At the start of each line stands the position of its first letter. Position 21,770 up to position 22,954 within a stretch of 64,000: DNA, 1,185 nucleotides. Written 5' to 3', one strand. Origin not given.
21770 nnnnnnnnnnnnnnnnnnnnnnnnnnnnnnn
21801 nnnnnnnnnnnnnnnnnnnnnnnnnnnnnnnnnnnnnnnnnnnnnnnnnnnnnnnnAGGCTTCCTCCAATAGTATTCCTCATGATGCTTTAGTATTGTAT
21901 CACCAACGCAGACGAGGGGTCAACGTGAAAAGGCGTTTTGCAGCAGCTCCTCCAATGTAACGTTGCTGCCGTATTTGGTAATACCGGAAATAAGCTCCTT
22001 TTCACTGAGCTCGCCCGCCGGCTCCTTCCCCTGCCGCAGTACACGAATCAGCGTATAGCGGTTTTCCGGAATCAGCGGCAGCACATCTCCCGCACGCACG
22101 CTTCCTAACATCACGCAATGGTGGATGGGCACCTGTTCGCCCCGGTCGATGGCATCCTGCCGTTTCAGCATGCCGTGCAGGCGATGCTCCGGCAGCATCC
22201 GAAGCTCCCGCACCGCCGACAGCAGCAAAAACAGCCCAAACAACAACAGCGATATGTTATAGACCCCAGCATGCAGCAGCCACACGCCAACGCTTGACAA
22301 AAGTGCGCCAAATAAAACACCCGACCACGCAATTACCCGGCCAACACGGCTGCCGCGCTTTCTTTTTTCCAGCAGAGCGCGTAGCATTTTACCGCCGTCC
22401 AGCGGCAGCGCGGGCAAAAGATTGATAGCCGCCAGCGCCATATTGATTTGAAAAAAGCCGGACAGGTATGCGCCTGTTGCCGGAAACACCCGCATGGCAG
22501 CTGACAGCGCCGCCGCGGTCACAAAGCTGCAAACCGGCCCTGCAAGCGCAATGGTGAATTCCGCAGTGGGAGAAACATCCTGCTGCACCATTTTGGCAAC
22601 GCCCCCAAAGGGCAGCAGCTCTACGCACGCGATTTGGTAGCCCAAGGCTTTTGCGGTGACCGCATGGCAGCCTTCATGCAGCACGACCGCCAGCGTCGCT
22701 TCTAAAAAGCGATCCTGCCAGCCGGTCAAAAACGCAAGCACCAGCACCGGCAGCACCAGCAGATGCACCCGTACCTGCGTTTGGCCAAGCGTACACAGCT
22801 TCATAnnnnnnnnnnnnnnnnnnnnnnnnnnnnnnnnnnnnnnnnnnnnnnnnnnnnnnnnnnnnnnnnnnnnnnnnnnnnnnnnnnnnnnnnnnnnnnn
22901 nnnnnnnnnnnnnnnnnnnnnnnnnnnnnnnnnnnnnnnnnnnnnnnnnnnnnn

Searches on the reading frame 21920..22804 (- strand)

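Call 68: search_protein_families(library=pfam, proteins=[window:21920-22804:-], max_evalue=0.1)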
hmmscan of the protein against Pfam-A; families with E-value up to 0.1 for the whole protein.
window:21920-22804:- (294 aa): 3 families
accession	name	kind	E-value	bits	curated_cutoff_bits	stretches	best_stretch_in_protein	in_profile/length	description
PF02163.28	Peptidase_M50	-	8.5e-19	68.2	27.2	2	113-165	162-217/221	Peptidase family M50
PF13398.12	Peptidase_M50B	-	1.6e-07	31.7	26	1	22-105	5-90/201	Peptidase M50B-like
PF11667.14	DUF3267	-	0.00048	20.9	27.1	1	38-130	3-95/108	Putative zincin peptidase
